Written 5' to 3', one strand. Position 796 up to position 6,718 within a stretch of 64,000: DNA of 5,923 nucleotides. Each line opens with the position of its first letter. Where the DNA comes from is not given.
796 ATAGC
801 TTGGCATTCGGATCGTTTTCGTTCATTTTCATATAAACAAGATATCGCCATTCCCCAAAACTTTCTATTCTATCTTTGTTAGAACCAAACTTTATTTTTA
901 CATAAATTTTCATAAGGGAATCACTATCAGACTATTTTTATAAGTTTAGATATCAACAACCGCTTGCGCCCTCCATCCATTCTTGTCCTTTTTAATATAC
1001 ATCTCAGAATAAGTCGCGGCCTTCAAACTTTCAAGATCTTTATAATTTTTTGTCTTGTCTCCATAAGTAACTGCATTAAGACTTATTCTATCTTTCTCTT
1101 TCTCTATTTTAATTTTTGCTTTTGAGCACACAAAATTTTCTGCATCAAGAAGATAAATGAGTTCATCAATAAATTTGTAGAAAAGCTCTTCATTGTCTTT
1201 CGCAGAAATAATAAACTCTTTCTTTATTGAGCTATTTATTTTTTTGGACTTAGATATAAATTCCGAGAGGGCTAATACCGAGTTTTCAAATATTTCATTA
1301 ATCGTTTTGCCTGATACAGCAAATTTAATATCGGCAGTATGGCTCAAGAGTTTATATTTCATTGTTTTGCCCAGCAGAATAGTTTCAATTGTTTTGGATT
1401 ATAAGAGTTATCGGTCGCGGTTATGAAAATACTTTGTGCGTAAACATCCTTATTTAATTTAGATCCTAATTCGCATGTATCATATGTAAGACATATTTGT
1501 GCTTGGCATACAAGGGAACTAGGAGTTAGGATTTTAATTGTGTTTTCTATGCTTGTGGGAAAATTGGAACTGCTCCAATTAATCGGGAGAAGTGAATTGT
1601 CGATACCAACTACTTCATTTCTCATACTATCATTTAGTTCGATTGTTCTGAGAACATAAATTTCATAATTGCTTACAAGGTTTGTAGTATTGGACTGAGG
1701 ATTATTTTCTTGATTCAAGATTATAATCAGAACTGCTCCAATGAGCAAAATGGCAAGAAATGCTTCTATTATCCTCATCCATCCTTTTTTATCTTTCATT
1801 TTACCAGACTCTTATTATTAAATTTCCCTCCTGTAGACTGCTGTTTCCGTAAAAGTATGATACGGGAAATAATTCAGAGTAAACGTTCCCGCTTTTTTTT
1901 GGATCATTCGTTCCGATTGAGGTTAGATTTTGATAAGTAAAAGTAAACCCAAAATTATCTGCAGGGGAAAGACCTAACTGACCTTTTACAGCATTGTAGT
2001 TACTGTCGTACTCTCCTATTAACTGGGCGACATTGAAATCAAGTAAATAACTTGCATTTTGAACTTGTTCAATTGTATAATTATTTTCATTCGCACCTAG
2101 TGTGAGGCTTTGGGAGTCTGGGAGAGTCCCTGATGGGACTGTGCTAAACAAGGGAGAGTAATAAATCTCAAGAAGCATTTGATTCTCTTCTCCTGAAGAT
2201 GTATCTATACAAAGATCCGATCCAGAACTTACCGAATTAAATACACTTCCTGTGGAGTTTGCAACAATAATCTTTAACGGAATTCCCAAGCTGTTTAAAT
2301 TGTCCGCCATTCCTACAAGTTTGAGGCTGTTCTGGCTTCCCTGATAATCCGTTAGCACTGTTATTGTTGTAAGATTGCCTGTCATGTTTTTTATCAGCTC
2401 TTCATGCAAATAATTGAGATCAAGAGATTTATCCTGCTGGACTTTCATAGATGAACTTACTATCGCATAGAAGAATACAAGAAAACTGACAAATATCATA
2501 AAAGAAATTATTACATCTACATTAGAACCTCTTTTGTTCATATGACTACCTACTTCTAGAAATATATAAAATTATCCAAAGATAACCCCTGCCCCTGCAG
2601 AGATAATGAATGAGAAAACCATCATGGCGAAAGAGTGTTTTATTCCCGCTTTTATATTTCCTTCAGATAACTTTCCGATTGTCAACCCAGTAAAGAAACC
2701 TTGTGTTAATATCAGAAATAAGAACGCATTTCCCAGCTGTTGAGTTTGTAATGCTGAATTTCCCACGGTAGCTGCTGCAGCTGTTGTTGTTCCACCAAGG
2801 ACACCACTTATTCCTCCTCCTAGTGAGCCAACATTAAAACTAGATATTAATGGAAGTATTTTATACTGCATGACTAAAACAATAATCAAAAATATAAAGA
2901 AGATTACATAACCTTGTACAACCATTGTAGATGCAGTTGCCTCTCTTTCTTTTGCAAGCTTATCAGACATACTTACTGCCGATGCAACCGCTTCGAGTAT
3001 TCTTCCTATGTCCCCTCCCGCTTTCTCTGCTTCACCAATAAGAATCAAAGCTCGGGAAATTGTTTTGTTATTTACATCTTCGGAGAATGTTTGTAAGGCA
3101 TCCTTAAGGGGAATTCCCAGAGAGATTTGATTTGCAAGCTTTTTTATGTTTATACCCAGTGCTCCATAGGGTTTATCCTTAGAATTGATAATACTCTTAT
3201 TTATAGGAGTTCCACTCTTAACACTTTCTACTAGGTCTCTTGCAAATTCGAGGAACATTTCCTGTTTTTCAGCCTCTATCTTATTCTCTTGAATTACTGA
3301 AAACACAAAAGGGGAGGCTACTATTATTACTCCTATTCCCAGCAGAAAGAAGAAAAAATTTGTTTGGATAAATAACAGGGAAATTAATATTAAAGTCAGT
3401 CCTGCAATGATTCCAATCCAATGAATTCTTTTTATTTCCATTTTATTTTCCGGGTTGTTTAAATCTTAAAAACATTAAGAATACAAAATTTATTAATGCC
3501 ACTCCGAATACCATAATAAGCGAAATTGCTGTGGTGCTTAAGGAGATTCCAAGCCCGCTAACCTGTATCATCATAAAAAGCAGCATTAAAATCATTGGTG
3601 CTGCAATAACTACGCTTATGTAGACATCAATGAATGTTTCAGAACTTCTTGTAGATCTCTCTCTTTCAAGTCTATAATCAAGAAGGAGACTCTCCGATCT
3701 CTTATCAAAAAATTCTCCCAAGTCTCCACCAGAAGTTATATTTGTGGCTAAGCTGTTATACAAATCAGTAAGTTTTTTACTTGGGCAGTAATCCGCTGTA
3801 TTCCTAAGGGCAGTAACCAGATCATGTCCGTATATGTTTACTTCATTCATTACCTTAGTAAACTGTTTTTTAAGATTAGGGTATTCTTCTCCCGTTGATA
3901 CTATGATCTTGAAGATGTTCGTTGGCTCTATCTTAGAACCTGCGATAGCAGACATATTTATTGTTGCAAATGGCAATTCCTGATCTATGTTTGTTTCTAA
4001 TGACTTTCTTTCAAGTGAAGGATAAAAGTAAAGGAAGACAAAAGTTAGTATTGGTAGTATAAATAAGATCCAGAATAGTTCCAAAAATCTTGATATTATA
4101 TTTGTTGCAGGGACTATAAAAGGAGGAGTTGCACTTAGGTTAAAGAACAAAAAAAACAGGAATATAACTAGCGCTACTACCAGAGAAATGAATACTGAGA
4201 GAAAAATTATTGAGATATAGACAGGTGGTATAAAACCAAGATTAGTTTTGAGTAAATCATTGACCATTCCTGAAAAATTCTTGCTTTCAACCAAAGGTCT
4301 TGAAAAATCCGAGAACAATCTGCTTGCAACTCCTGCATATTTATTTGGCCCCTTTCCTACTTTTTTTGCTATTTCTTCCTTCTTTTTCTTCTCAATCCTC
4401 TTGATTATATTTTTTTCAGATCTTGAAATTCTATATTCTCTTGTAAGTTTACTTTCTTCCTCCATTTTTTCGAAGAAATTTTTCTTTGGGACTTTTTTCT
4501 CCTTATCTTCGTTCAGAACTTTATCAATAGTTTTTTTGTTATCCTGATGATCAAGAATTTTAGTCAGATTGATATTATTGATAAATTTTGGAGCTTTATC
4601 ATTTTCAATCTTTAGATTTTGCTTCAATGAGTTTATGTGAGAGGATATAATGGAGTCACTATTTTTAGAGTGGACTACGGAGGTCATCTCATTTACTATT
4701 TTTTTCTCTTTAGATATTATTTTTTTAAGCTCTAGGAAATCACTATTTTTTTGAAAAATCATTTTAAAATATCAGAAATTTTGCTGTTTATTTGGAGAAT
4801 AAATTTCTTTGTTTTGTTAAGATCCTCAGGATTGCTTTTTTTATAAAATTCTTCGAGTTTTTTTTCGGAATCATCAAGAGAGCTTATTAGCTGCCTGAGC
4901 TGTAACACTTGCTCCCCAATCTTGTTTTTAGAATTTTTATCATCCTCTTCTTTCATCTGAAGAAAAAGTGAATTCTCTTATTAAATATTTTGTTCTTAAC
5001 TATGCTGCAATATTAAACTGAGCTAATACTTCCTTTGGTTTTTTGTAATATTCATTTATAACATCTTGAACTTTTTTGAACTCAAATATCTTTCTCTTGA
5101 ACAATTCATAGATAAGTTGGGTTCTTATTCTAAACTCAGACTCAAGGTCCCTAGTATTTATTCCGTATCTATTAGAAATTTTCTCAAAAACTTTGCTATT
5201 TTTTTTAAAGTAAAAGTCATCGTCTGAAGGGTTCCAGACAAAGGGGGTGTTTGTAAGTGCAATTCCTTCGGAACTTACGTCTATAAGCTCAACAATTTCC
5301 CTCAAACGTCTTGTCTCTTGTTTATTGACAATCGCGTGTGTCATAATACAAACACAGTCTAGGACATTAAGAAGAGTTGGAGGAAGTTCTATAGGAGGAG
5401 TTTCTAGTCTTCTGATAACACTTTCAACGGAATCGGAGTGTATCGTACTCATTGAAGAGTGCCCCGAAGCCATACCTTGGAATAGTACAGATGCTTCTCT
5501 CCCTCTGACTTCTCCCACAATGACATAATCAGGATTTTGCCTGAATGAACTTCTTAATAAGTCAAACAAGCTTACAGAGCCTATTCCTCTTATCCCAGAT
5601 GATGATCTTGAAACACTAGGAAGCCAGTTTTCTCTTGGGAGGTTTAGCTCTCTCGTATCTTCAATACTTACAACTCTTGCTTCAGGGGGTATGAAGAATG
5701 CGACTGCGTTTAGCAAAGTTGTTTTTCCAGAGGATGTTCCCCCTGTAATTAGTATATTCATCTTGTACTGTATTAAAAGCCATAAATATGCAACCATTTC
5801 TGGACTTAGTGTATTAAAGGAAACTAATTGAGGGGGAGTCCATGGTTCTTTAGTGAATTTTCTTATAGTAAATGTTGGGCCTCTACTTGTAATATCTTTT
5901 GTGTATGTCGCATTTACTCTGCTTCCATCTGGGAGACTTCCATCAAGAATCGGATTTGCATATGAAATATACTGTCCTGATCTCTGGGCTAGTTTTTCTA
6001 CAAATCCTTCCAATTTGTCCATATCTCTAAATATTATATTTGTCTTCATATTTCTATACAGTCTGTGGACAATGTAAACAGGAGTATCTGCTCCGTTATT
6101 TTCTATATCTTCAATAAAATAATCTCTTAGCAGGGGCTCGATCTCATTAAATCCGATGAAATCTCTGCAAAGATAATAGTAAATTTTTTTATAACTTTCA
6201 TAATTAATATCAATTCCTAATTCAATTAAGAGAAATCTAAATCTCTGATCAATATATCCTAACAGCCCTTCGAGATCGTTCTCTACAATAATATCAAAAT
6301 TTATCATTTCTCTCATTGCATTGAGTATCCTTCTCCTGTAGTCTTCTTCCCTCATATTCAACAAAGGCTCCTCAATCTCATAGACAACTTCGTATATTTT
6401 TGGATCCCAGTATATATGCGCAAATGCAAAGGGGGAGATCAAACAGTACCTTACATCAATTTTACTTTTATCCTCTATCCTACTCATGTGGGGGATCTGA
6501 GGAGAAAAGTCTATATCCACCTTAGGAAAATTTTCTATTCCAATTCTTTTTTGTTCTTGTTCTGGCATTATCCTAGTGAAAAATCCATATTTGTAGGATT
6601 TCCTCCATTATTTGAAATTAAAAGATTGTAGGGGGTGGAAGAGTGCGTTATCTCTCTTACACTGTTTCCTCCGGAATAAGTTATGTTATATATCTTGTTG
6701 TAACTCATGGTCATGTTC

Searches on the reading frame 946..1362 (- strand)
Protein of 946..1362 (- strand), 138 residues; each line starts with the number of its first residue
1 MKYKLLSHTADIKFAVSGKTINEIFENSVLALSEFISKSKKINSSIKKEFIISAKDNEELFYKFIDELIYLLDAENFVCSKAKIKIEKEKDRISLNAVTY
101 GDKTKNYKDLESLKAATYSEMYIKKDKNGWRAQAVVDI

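Call 52: search_protein_families(library=pfam, proteins=[window:946-1362:-], max_evalue=0.01)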
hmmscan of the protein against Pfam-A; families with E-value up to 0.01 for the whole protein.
window:946-1362:- (138 aa): 1 family
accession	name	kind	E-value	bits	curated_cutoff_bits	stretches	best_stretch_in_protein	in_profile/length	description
PF01951.21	Archease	-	1e-35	123.4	25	1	3-138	1-136/136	Archease protein family (MTH1598/TM1083)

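Call 81: find_encoding_contigs(protein=window:946-1362:-, flank=10000, max_places=1)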
Protein window:946-1362:- (138 aa): 19 contigs read that carry it; 1 place shown.
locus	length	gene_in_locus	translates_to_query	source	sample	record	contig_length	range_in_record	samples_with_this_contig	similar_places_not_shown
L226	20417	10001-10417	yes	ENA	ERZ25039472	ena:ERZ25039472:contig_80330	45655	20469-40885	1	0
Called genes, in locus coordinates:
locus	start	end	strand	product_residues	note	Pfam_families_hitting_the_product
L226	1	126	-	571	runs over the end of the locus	PF03485:Arg_tRNA_synt_N, PF00750:tRNA-synt_1d, PF05746:DALR_1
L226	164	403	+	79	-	PF20582:UPF0758_N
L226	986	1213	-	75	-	-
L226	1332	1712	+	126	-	-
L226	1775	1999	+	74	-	-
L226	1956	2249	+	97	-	-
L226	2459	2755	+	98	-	-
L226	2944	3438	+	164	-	-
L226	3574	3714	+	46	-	-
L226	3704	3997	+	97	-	-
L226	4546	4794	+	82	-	-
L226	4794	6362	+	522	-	PF00437:T2SSE, PF27713:UCP018868 (weak)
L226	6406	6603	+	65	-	-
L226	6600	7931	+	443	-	PF00482:T2SSF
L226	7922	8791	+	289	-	PF00482:T2SSF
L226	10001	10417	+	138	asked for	PF01951:Archease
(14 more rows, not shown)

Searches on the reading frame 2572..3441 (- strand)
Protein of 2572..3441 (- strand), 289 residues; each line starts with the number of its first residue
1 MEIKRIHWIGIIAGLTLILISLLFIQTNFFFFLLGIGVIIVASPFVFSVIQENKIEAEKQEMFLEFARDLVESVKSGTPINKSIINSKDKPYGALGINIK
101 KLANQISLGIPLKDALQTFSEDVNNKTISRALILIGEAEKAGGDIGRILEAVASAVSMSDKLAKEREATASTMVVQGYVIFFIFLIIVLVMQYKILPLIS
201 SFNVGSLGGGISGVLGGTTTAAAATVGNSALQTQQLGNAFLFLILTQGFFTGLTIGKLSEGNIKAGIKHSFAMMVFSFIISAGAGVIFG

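Call 52: search_protein_families(library=pfam, proteins=[window:2572-3441:-], max_evalue=0.01)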
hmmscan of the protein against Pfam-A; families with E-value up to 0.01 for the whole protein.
window:2572-3441:- (289 aa): 1 family
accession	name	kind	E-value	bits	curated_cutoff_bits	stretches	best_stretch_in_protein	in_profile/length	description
PF00482.28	T2SSF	-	4.6e-13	49.7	25.2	1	66-191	1-123/125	Type II secretion system (T2SS), protein F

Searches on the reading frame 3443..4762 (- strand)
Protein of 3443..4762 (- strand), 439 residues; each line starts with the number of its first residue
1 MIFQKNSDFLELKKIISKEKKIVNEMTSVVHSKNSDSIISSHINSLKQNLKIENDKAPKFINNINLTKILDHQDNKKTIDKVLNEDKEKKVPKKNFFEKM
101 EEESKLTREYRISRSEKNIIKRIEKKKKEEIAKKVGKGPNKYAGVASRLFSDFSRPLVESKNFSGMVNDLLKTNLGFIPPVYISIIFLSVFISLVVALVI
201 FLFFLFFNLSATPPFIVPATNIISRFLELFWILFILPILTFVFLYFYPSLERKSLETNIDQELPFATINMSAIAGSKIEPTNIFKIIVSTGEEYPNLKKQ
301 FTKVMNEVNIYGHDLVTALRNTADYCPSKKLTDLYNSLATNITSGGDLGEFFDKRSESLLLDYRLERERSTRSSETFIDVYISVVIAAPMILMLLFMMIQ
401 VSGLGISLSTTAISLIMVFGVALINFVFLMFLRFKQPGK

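Call 26: search_protein_families(library=pfam, proteins=[window:3443-4762:-], max_evalue=0.001)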
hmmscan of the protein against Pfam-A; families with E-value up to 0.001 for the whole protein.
window:3443-4762:- (439 aa): 1 family
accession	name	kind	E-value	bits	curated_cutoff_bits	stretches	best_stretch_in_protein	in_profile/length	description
PF00482.28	T2SSF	-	5.9e-13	49.3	25.2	1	269-395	4-124/125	Type II secretion system (T2SS), protein F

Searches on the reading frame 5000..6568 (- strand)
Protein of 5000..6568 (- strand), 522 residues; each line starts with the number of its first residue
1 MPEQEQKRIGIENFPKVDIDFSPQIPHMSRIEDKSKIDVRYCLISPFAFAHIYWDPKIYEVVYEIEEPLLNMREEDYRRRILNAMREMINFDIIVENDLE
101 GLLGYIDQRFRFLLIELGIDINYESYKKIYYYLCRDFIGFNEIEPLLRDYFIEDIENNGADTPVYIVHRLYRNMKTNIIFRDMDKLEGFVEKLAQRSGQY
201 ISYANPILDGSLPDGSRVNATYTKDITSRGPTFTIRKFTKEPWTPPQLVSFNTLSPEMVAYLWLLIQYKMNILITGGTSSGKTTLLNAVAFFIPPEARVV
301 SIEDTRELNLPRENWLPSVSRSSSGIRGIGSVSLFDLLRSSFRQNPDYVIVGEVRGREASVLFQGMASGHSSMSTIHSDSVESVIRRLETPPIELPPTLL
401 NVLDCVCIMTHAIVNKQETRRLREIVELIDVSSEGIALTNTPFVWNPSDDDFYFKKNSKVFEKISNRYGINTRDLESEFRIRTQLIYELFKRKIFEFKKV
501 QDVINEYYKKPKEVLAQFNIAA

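Call 26: search_protein_families(library=pfam, proteins=[window:5000-6568:-], max_evalue=0.001)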
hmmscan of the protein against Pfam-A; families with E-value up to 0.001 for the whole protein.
window:5000-6568:- (522 aa): 2 families
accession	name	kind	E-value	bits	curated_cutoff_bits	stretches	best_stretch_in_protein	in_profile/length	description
PF00437.27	T2SSE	-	1e-33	116.9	24.9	1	142-390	7-257/370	Type II/IV secretion system protein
PF13555.12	AAA_29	-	0.00039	20.6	27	1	270-297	23-50/61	P-loop containing region of AAA domain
